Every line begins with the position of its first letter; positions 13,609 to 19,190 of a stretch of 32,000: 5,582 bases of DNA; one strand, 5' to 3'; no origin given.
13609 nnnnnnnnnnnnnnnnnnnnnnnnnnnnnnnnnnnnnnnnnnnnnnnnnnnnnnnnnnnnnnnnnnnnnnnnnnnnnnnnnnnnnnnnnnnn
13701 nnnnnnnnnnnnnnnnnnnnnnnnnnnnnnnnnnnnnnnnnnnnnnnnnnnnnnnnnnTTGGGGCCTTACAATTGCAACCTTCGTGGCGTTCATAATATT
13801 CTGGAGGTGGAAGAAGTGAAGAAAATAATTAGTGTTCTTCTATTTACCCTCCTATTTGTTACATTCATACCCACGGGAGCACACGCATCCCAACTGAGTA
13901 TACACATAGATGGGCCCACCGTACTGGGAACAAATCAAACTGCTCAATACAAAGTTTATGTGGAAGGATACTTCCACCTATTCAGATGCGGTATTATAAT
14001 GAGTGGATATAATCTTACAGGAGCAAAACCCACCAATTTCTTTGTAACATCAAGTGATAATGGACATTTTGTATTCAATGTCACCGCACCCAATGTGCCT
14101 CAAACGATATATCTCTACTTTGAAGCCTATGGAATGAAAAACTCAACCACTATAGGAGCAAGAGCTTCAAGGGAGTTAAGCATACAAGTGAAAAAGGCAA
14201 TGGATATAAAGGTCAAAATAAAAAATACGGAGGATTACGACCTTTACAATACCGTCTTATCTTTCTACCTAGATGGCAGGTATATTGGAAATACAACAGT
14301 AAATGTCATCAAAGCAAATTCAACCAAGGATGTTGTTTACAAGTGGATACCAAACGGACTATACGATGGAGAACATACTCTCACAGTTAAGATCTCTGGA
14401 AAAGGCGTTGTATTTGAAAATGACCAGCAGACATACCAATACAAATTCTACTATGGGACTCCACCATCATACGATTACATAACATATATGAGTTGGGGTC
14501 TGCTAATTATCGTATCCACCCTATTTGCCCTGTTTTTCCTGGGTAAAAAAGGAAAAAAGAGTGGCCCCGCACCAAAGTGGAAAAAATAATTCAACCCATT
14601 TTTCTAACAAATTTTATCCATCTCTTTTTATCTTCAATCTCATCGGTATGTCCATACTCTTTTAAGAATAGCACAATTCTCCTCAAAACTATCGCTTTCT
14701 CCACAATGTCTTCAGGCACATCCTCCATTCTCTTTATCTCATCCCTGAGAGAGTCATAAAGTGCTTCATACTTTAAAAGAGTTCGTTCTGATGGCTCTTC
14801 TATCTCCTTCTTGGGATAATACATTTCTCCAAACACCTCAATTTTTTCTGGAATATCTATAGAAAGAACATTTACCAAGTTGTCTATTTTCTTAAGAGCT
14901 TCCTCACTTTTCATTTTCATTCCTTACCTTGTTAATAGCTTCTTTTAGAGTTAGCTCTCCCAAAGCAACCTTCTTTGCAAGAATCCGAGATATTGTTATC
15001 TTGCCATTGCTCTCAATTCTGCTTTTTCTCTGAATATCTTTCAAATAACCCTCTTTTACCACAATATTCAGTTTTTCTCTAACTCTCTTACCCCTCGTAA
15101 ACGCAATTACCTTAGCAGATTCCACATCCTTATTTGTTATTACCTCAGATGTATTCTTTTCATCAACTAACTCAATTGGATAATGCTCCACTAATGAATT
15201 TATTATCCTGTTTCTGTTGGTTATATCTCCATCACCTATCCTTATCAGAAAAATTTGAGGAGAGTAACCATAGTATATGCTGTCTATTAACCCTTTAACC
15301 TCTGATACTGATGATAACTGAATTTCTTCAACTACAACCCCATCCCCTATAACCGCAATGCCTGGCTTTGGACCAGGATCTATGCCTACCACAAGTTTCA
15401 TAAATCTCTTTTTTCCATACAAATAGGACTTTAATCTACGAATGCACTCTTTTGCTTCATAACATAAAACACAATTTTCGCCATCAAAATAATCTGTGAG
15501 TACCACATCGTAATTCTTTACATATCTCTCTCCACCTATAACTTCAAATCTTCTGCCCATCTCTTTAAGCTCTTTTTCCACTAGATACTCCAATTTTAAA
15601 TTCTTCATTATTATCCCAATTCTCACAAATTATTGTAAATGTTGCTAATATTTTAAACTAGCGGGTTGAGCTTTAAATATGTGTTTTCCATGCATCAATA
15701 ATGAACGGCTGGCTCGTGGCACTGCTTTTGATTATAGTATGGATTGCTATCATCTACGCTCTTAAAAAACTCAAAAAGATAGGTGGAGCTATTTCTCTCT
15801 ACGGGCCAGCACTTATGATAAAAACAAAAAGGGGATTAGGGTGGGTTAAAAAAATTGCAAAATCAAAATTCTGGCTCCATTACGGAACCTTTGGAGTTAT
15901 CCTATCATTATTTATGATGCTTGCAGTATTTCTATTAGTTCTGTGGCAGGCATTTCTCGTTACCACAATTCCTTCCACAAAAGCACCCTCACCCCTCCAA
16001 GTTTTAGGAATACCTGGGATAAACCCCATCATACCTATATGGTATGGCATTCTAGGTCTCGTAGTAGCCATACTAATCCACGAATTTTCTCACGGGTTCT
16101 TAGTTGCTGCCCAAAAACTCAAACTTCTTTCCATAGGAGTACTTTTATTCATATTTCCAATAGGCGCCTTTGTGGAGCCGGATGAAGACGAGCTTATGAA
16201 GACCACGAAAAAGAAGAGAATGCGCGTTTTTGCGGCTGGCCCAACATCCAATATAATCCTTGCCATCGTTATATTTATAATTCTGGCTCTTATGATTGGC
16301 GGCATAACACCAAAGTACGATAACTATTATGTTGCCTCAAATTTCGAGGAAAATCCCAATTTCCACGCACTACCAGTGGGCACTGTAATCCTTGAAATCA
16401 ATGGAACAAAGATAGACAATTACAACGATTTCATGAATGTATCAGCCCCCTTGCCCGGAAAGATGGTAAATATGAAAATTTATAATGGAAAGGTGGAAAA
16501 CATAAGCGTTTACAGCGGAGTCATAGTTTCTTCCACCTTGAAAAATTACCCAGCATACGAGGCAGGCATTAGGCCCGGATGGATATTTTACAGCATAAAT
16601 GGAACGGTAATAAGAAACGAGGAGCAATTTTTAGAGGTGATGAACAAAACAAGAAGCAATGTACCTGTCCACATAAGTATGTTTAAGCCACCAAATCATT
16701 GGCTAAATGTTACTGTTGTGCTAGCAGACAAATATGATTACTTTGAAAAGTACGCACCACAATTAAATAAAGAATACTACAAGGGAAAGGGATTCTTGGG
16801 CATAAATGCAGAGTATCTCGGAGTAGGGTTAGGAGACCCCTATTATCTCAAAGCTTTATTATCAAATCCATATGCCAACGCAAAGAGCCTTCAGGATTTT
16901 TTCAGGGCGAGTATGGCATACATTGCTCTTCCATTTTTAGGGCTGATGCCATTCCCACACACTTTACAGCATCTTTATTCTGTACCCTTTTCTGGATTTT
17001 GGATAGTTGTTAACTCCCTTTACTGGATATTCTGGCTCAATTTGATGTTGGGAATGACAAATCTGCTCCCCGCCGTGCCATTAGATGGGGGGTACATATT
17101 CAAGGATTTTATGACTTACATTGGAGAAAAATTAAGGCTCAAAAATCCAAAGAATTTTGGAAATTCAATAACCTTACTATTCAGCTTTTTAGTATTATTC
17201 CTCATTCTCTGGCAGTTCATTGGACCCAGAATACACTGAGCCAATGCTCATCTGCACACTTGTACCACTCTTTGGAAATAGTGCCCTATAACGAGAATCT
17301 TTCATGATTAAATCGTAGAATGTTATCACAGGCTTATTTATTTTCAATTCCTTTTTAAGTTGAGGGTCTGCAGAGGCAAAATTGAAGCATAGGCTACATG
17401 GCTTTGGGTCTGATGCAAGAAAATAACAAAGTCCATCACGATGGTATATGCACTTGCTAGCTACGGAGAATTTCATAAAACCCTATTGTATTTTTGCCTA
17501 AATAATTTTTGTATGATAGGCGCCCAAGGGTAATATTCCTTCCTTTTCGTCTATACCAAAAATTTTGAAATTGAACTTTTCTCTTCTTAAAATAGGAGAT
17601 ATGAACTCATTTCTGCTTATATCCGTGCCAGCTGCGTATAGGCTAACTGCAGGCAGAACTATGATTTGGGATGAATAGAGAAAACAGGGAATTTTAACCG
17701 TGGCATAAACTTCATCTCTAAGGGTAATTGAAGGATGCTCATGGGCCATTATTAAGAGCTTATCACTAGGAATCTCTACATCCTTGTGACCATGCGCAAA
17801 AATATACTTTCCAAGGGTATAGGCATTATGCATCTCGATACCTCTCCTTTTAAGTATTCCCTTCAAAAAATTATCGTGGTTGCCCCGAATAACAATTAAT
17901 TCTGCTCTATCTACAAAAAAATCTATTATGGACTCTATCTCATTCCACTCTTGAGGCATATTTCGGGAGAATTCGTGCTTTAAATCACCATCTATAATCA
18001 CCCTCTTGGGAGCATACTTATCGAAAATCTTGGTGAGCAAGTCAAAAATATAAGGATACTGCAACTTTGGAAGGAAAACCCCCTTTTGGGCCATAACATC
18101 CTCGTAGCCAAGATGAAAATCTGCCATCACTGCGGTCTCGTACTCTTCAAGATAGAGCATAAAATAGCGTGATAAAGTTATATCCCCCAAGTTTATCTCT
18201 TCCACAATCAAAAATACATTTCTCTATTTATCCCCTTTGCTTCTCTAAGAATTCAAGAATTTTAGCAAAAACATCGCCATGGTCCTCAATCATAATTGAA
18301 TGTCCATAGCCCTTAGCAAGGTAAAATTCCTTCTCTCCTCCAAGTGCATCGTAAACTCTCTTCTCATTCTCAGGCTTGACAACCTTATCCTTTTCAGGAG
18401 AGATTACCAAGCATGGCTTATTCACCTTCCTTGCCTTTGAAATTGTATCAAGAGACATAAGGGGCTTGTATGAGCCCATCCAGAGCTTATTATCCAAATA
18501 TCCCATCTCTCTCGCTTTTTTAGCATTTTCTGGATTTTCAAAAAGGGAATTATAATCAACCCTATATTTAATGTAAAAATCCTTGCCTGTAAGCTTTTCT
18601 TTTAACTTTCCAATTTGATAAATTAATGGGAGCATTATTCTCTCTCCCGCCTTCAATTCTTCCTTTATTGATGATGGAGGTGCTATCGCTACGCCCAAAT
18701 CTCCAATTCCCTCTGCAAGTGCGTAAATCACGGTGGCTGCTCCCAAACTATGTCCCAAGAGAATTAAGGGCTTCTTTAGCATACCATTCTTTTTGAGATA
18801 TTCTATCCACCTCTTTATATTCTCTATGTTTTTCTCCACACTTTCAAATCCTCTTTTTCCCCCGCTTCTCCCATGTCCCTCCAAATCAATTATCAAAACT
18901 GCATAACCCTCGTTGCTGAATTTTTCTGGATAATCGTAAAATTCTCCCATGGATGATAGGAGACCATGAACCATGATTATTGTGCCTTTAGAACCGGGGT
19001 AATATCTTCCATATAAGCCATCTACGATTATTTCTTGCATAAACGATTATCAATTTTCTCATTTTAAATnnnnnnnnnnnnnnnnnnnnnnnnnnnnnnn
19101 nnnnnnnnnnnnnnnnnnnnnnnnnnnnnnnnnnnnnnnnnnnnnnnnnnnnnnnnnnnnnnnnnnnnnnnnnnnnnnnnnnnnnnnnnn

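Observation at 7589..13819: Giant (2076 aa) AglB oligosaccharyltransferase fused to a sequon-rich multi-beta-sandwich extension with its own TM anchor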

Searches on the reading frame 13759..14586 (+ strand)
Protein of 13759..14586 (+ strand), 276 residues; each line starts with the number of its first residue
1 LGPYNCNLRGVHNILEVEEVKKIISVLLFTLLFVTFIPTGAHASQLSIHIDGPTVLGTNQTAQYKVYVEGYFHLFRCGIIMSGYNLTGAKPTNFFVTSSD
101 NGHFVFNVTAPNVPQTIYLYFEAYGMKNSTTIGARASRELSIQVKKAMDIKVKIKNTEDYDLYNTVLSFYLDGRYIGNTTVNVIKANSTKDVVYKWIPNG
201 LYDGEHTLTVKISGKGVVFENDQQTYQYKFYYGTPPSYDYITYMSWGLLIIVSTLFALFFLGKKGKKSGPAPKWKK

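Call 19: search_protein_families(library=pfam, proteins=[window:13759-14586:+], max_evalue=0.001)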
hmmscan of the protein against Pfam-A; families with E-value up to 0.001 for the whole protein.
window:13759-14586:+ (276 aa): 1 family
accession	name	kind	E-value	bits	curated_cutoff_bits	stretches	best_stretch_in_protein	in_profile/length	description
PF07705.17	CARDB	-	9.4e-10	39.1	22.7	1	141-222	14-93/101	CARDB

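Call 54: find_homologous_proteins(query=A3, max_evalue=0.001)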
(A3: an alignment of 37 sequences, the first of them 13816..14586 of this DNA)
Query A3 (37 sequences) (257 aa, profile of the alignment): 25 proteins with E <= 0.001 among 5992 candidates.
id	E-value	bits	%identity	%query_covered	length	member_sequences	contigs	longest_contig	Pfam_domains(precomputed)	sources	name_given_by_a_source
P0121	3.1e-83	297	100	100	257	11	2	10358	PF07705.18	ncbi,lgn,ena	-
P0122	6.9e-83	296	75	100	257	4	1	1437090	PF07705.18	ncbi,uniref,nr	ncbi:CARDB domain-containing protein [Aciduliprofundum sp. MAR08-339]|uniref:CARDB domain-containing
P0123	1.1e-82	295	71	100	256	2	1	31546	PF07705.18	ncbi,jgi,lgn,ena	-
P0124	1.7e-81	291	86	100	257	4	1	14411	PF07705.18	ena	-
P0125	3.7e-81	290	82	100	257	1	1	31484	PF07705.18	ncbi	-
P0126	4.7e-81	290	49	100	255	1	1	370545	PF07705.18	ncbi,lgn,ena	-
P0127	8.2e-80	286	79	95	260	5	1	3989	PF07705.18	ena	-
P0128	1.6e-79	285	66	100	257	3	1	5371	PF07705.18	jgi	-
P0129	6.3e-79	283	76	100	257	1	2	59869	PF07705.18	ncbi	-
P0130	1.3e-78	282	65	93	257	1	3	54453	PF07705.18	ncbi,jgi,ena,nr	ncbi:CARDB domain-containing protein [Euryarchaeota archaeon ex4484_178]|nr:MAG: CARDB domain-contai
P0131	2.9e-77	277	67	100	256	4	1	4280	PF07705.18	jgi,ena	-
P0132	1.2e-76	275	73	100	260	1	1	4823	PF07705.18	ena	-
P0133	1.9e-76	275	56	100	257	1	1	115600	PF07705.18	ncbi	-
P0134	7.5e-76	273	49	100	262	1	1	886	PF07705.18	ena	-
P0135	2.0e-75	271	44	99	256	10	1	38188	PF07705.18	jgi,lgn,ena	-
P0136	8.8e-75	269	25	96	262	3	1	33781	PF07705.18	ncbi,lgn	ncbi:MAG: CARDB domain-containing protein [Thermoplasmatota archaeon]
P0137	1.0e-70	256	21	95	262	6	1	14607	PF07705.18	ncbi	ncbi:MAG: CARDB domain-containing protein [Candidatus Saliniplasma sp.]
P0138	8.5e-67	243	22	98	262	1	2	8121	PF07705.18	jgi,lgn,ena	-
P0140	3.5e-61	225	27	91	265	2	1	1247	PF07705.18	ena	-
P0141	4.2e-59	218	37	82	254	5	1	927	PF17957.8,PF07705.18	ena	-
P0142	1.6e-58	216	24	93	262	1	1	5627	PF07705.18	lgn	-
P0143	2.8e-56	209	20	67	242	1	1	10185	PF07705.18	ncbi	-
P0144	8.2e-56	207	24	85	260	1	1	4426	PF07705.18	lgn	-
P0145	2.9e-45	173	27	100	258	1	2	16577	PF07705.18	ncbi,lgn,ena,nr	ncbi:MAG: hypothetical protein M1431_06010 [Candidatus Thermoplasmatota archaeon]|nr:hypothetical pr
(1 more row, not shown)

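Call 55: find_encoding_contigs(protein=P0121, flank=1000, max_places=3)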
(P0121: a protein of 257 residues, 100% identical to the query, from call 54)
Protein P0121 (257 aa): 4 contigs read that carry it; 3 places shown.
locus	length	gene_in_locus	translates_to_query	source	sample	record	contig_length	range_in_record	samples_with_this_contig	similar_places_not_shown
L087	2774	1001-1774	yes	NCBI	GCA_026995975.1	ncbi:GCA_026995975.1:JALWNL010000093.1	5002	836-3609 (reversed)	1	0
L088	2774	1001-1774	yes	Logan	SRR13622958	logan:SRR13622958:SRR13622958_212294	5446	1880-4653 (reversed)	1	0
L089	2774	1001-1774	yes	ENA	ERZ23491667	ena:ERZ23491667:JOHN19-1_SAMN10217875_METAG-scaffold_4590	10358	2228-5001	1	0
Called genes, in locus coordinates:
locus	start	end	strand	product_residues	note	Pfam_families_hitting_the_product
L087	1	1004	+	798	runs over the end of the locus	?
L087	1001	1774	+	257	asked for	PF07705:CARDB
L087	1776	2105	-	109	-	-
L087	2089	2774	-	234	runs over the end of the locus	-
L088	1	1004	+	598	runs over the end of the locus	?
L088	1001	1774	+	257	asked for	PF07705:CARDB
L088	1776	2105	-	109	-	-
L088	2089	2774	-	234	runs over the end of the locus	-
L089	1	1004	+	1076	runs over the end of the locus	?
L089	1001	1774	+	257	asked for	PF07705:CARDB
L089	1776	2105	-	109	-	-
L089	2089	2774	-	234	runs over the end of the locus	-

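Call 63: search_protein_families(library=pfam, proteins=[window:13816-14586:+], max_evalue=0.01)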
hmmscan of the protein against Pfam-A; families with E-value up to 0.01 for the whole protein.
window:13816-14586:+ (257 aa): 1 family
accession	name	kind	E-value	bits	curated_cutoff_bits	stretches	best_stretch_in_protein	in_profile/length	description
PF07705.17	CARDB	-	8.1e-10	39.3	22.7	1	122-203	14-93/101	CARDB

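Call 74: search_protein_families(library=ncbifam, proteins=[window:13816-14586:+], max_evalue=0.01)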
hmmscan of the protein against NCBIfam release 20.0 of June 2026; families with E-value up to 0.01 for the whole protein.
window:13816-14586:+ (257 aa): 2 families
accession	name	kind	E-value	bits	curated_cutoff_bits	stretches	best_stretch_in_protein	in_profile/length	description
NF041895.1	choice_anch_V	domain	0.00022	21.3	42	0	24-104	36-130/150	choice-of-anchor V domain-containing protein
NF041894.1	MXAN_6652_fam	equivalog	0.0044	16.6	200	0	63-130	94-160/203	MXAN_6652 family MXYO-CTERM-anchored protein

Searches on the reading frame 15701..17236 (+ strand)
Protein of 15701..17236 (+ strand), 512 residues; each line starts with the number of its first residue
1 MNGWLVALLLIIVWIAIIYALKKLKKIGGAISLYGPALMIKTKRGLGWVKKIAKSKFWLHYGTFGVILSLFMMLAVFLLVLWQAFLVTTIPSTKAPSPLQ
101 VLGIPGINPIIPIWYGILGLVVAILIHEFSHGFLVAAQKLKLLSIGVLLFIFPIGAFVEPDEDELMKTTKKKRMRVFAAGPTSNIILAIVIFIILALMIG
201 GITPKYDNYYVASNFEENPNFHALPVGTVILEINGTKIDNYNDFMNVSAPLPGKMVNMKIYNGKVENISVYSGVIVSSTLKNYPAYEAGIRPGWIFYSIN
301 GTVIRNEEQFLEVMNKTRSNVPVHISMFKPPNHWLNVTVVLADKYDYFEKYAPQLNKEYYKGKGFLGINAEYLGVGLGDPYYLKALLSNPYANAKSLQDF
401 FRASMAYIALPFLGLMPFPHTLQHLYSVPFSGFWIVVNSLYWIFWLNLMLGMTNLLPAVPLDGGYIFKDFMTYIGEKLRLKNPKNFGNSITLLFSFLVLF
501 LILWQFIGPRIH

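Call 20: search_protein_families(library=pfam, proteins=[window:15701-17236:+], max_evalue=0.001)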
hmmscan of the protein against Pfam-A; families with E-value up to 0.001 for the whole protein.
window:15701-17236:+ (512 aa): 5 families
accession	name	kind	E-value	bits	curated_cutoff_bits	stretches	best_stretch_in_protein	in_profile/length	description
PF02163.28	Peptidase_M50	-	1.3e-31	110.1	27.2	1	115-497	1-220/221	Peptidase family M50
PF17820.7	PDZ_6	-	7.1e-07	29.3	27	1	276-315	2-41/54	PDZ domain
PF13180.12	PDZ_2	-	2.6e-06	28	27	0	270-326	10-66/80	PDZ domain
PF00595.29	PDZ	-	1.1e-05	26.2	23.2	0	271-325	24-80/81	PDZ domain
PF12812.13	PDZ_1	-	1.9e-05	25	28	0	271-317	31-75/78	PDZ-like domain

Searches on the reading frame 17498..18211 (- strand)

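Call 20: search_protein_families(library=pfam, proteins=[window:17498-18211:-], max_evalue=0.001)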
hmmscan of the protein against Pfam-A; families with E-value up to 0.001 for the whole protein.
window:17498-18211:- (237 aa): 1 family
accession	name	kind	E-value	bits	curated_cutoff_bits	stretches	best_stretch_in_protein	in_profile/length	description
PF00149.33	Metallophos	-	9.7e-08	33.1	21.5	1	27-158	4-156/191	Calcineurin-like phosphoesterase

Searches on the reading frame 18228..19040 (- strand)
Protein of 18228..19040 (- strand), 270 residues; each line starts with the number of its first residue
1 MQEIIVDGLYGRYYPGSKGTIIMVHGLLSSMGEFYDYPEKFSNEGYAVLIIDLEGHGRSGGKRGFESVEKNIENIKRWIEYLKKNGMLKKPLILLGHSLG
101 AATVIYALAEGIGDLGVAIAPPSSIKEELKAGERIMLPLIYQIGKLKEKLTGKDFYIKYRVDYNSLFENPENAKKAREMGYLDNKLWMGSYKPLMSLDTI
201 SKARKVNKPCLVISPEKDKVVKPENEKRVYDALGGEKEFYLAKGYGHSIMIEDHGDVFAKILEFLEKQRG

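Call 20: search_protein_families(library=pfam, proteins=[window:18228-19040:-], max_evalue=0.001)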
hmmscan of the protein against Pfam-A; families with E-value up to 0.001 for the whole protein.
window:18228-19040:- (270 aa): 6 families
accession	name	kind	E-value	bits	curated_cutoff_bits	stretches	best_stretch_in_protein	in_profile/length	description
PF12146.15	Hydrolase_4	-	1.8e-31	109.7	27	1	17-253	3-238/239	Serine aminopeptidase, S33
PF00561.26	Abhydrolase_1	-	5.7e-17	62.6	25.8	1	20-110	2-89/245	alpha/beta hydrolase fold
PF12697.13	Abhydrolase_6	-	7.5e-14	53.3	26.3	1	21-260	1-216/217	Alpha/beta hydrolase family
PF02129.25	Peptidase_S15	-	1.8e-06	28.3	23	1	39-241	44-255/262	X-Pro dipeptidyl-peptidase (S15 family)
PF00326.27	Peptidase_S9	-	1.2e-05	25.4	22.6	0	191-268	129-209/213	Prolyl oligopeptidase family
PF08538.16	DUF1749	-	2.3e-05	24.1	24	1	63-112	75-127/299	Protein of unknown function (DUF1749)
